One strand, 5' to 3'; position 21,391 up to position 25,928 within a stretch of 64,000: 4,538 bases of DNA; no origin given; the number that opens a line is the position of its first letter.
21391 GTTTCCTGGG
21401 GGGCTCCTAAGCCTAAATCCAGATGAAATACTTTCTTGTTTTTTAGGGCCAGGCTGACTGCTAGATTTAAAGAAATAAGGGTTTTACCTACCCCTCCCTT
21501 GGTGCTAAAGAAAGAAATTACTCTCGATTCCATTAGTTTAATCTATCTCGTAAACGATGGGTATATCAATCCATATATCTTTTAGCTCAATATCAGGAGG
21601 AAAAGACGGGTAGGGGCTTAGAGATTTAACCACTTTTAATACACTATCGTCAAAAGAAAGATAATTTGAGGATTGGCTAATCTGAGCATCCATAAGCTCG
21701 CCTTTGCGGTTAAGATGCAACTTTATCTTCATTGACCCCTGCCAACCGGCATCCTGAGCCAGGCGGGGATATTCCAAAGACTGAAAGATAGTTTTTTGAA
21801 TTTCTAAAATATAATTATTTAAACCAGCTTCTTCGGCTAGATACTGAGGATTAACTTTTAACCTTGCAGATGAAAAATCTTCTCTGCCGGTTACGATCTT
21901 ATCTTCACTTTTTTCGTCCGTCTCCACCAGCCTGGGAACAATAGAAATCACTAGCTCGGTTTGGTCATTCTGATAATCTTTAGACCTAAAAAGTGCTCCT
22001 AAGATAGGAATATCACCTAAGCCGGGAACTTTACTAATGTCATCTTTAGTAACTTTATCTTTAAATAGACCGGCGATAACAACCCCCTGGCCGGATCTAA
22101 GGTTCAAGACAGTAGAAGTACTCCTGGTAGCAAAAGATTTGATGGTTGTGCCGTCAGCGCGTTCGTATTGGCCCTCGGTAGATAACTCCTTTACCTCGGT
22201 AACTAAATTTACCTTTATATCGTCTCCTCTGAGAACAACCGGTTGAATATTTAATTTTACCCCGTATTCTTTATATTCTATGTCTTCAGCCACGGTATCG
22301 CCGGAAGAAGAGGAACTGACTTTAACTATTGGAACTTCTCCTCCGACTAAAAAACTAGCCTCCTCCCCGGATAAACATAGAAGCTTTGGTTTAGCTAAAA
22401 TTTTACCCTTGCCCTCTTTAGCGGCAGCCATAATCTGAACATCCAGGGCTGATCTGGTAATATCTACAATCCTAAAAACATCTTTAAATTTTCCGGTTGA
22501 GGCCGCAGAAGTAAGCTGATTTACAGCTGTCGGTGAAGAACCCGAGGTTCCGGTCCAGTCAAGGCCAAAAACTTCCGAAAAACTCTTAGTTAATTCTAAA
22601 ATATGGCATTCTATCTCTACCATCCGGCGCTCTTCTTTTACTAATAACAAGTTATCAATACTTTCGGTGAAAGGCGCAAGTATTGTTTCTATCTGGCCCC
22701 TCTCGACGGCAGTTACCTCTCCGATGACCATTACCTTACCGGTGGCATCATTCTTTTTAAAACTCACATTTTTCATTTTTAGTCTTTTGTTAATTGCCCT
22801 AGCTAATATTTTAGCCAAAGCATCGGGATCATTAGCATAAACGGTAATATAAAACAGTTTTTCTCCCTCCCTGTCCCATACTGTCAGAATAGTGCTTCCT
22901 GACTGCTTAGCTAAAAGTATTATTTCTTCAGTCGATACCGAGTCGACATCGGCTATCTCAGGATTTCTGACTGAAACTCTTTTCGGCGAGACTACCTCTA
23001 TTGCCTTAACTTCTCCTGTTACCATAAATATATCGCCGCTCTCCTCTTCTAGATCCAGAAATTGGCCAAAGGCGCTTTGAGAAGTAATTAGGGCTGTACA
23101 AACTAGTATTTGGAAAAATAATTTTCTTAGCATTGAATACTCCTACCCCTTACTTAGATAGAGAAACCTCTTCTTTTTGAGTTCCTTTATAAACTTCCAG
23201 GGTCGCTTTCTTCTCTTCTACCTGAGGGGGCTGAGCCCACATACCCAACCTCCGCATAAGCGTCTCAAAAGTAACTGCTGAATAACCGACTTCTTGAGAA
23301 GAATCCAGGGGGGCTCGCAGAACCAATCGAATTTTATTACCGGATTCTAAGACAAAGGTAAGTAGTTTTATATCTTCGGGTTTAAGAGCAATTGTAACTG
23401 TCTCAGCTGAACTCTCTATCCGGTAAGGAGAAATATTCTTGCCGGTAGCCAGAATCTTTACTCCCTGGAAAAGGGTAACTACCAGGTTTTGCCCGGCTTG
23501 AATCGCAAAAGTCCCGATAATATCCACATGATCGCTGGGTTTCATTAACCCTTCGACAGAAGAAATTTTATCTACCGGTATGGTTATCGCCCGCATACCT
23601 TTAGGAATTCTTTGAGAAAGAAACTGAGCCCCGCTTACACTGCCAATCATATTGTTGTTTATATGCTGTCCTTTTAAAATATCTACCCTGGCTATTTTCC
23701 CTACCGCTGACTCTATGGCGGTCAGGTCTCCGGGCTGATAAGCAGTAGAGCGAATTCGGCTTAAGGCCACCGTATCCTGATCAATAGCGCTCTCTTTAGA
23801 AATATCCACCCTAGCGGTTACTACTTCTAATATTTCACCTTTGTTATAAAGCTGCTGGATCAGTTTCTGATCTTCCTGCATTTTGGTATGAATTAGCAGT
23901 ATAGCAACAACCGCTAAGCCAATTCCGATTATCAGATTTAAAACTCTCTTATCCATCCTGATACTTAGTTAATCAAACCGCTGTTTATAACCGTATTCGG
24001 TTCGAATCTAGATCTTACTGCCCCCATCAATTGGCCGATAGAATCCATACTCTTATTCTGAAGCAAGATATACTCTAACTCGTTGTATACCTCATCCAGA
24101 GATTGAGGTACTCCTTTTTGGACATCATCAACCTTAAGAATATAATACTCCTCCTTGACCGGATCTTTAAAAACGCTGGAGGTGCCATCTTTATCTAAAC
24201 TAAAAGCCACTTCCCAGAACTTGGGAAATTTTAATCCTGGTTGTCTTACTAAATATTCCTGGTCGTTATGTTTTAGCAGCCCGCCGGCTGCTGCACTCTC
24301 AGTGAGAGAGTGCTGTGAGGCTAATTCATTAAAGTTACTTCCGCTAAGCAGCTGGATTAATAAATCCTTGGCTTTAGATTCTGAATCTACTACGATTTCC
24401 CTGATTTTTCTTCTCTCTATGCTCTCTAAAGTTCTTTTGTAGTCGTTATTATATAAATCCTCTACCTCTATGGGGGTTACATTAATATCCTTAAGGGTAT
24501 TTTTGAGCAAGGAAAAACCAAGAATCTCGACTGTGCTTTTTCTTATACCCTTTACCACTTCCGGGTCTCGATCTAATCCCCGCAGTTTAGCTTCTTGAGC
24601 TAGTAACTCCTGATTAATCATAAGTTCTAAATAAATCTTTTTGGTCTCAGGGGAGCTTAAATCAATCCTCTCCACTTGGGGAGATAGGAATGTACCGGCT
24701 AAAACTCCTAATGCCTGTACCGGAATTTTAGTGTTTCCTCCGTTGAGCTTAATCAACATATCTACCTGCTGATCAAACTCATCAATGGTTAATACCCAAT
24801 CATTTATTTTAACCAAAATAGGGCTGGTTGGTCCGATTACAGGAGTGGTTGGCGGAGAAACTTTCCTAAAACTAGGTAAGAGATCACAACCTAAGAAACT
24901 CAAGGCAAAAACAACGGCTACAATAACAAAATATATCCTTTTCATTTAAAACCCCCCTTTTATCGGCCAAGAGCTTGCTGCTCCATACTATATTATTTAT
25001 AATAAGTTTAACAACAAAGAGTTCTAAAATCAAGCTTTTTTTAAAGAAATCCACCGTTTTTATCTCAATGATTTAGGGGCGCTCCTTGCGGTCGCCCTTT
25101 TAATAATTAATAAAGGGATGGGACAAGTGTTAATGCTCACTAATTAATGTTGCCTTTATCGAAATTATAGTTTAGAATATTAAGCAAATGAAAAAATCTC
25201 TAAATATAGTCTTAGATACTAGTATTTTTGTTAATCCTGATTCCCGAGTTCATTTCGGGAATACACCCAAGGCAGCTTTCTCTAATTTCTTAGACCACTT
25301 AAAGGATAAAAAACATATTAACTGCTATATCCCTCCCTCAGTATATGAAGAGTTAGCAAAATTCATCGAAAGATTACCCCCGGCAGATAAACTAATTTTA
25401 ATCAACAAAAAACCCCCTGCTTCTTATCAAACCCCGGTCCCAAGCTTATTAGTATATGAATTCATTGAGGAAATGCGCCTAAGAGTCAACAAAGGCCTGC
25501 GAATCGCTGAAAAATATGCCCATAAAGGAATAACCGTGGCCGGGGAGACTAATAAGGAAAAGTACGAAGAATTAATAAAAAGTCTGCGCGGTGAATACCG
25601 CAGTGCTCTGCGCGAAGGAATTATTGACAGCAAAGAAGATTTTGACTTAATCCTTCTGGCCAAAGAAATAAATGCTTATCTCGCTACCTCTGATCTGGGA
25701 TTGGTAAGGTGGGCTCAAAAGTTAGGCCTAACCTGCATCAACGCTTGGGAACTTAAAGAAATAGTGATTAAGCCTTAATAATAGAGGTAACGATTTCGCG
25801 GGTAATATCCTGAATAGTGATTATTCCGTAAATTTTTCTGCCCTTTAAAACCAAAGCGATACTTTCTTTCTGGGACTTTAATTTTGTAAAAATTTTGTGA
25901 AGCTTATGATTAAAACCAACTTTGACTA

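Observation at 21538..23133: Pilus secretin with a C-terminal TonB_C-like domain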

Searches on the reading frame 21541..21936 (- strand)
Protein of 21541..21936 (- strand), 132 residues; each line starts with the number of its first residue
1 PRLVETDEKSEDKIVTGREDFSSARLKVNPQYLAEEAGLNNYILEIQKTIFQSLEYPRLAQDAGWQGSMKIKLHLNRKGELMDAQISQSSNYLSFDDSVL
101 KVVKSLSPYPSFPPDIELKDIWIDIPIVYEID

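Call 20: search_solved_structures(query=A1, max_evalue=1, show_alignments=2)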
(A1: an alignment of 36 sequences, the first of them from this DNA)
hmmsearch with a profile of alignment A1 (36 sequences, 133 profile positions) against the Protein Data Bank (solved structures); distinct sequences matched with E-value up to 1: 19.
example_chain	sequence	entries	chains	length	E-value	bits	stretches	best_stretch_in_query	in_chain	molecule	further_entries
6sly_A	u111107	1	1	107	1.9e-13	53.9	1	40-132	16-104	Protein TonB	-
5lw8_A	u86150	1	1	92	2.9e-13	53.3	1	41-132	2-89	Protein TonB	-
9ddz_A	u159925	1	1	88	2.4e-08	37.4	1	56-106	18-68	Protein TonB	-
9dc4_T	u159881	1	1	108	4e-08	36.7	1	56-106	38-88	Protein TonB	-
6i97_D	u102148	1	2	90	1.6e-07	34.8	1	57-107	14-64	Protein TonB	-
6fip_A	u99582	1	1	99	2e-07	34.5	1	57-107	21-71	Protein TonB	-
2m2k_A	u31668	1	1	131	2.6e-07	34.1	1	50-131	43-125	HasB protein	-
2k9k_A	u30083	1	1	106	8.6e-05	25.9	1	57-112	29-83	TonB2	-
7zc8_B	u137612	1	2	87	0.00012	25.4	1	52-104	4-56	Protein TonB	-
8rd6_A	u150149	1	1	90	0.00066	23.1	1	56-108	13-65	Protein TonB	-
9hi3_A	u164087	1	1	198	0.00068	23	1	52-104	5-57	Protein TonB,Ferredoxin-1, chloroplastic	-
6s3w_A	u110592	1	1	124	0.00075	22.9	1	69-111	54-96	Cell envelope integrity/translocation protein TolA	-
1lr0_A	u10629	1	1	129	0.00083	22.8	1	69-111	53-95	TolA protein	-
2gsk_B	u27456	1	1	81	0.0015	22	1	56-111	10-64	protein TONB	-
1u07_A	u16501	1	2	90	0.0019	21.6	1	56-111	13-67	TonB protein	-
2grx_C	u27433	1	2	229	0.0062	19.9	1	53-111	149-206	Protein tonB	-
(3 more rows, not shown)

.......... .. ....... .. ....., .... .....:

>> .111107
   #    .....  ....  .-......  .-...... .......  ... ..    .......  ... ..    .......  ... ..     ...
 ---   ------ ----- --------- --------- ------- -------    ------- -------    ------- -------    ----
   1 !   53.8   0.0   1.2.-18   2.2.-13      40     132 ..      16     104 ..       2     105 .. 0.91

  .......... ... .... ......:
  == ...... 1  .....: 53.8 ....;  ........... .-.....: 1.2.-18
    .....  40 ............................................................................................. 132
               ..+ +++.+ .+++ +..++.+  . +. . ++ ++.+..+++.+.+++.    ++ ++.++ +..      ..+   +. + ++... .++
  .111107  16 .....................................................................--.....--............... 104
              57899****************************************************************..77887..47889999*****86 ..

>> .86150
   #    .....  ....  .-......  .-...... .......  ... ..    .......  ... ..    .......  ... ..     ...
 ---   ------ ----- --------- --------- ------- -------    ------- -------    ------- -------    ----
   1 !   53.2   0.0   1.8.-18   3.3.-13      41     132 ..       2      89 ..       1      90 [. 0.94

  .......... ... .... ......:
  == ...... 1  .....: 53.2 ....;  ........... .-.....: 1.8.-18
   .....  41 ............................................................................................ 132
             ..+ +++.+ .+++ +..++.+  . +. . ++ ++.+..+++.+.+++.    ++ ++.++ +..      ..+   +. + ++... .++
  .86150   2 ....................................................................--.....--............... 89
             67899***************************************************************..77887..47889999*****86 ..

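Call 26: predict_structure(alignment_id=A1)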
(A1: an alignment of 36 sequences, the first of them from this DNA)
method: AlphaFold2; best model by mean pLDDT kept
length: 132 residues; sequences in the alignment: 36
mean_pLDDT: 78.7   pTM: 0.66
mean pLDDT of the five models: 78.7, 78.5, 76.1, 74.3, 72.3
residues with pLDDT >= 90: 82; 70-90: 14; 50-70: 3; < 50: 33
segments of 3 or more residues with pLDDT < 50: 1-33
pLDDT, mean of each block of 10 residues (from residue 1): 34 32 39 67 95 91 93 97 97 94 97 93 95 83
secondary structure, 60 per line:
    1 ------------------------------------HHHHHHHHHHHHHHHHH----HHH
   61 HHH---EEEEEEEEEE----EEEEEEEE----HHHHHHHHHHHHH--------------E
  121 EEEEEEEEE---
elements in order: H37-53 H58-63 E67-76 E81-88 H93-105 E120-129

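Call 28: fold_search(model_id=the predicted structure, library=pdb)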
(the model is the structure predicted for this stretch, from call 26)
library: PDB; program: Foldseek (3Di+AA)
matches with E <= 10: 378; with E <= 0.001: 9
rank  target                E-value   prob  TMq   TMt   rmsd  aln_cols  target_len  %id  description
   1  6sly_MODEL_1_A        2.2e-05  1.00  0.61  0.74   1.9        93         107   24  NMR solution structure of Helicobacter pylori TonB-CTD (residues 179-285) (released 2020-03-25)
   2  5lw8_MODEL_1_A        2.2e-05  1.00  0.53  0.72   2.6        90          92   24  NMR solution structure of Helicobacter pylori TonB-CTD (residues 194-285) (released 2016-10-19)
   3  7zc8_A                1.3e-04  1.00  0.49  0.71   1.9        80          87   19  Crystal structure of the C-terminal domain of FusB, a TonB homologue (released 2022-08-17)
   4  2m2k_MODEL_1_A        1.4e-04  1.00  0.47  0.47  11.8       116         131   25  The structure of HasB CTD (released 2013-04-10)
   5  9dc4_T                1.5e-04  1.00  0.51  0.77   1.6        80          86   16  Transferrin Binding Protein A in complex with transferrin binding protein B, transferrin and globular domain of TonB (released 2026-03-04)
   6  7zc8_B                3.5e-04  1.00  0.46  0.67   3.2        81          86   17  Crystal structure of the C-terminal domain of FusB, a TonB homologue (released 2022-08-17)
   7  1lr0                  4.5e-04  1.00  0.50  0.52   4.0       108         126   19  Pseudomonas aeruginosa TolA Domain III, Seleno-methionine Derivative (released 2002-05-29)
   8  2gsk_B                5.5e-04  1.00  0.48  0.75   2.1        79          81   22  Structure of the BtuB:TonB Complex (released 2006-06-13)
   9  6i97_D                8.3e-04  1.00  0.50  0.70   2.8        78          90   22  Structure of the ferrioxamine B transporter FoxA from Pseudomonas aeruginosa in complex with ferrioxamine B and a C-te (released 2019-08-28)
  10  6fip_MODEL_1_A        1.0e-03  1.00  0.46  0.59   3.5        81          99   23  Solution NMR structure of Pseudomonas aeruginosa TonB CTD (released 2018-08-29)
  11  1u07_A                1.7e-03  1.00  0.48  0.67   2.2        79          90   22  Crystal Structure of the 92-residue C-term. part of TonB with significant structural changes compared to shorter fragm (released 2004-11-30)
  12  3qdr_A                2.1e-03  1.00  0.47  0.62   4.5        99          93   15  Structural characterization of the interaction of colicin A, colicin N, and TolB with the TolAIII translocon (released 2012-01-25)
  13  2x9a_B                2.3e-03  1.00  0.46  0.64   4.0        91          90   23  crystal structure of g3p from phage IF1 in complex with its coreceptor, the C-terminal domain of TolA (released 2010-12-01)
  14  3qdp                  2.6e-03  1.00  0.45  0.63   4.7        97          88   18  Structural characterization of the interaction of colicin A, colicin N, and TolB with TolAIII translocon (released 2012-01-25)
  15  6s3w_MODEL_1_A        2.8e-03  1.00  0.50  0.53   4.4       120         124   18  Solution NMR Structure of TolAIII Bound to a Peptide Derived from the N-terminus of TolB (released 2020-03-25)
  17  2grx_C                2.9e-03  1.00  0.42  0.66   3.1        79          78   22  Crystal structure of TonB in complex with FhuA, E. coli outer membrane receptor for ferrichrome (released 2006-06-13)
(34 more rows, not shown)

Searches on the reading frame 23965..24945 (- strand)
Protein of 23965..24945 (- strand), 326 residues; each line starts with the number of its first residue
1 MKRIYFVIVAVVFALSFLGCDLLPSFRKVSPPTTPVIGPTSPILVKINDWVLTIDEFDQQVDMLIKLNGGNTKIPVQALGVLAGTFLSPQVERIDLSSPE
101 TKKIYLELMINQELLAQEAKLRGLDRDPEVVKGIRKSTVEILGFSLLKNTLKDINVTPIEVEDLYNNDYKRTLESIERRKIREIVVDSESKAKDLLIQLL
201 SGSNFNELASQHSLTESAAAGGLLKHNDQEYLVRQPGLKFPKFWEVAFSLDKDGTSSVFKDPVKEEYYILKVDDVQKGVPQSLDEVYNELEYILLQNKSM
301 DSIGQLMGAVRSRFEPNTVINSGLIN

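Call 6: search_protein_families(library=pfam, proteins=[window:23965-24945:-], max_evalue=0.01)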
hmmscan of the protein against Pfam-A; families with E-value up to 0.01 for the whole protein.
window:23965-24945:- (326 aa): 4 families
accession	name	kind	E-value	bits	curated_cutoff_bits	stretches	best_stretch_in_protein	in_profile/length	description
PF13145.12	Rotamase_2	-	3.2e-08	34.8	27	1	156-286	1-119/121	PPIC-type PPIASE domain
PF00639.27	Rotamase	-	1.5e-05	26.3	21.7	1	187-273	17-96/97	PPIC-type PPIASE domain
PF13616.12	Rotamase_3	-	5.4e-05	24.2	22.5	1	188-274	36-114/116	PPIC-type PPIASE domain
PF13624.11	SurA_N_3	-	0.00051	20.4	27.2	0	88-131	70-113/162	SurA-like N-terminal domain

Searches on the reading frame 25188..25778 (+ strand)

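Call 7: search_protein_families(library=pfam, proteins=[window:25188-25778:+], max_evalue=0.01)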
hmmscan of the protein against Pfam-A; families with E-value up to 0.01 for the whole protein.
window:25188-25778:+ (196 aa): 2 families
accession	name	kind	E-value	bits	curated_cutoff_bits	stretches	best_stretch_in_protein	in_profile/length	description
PF08745.17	PIN_5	-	4.6e-54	183.4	27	1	7-193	2-200/205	PINc domain ribonuclease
PF16289.11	PIN_12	-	0.0075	17.1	32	0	7-62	1-51/172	PIN domain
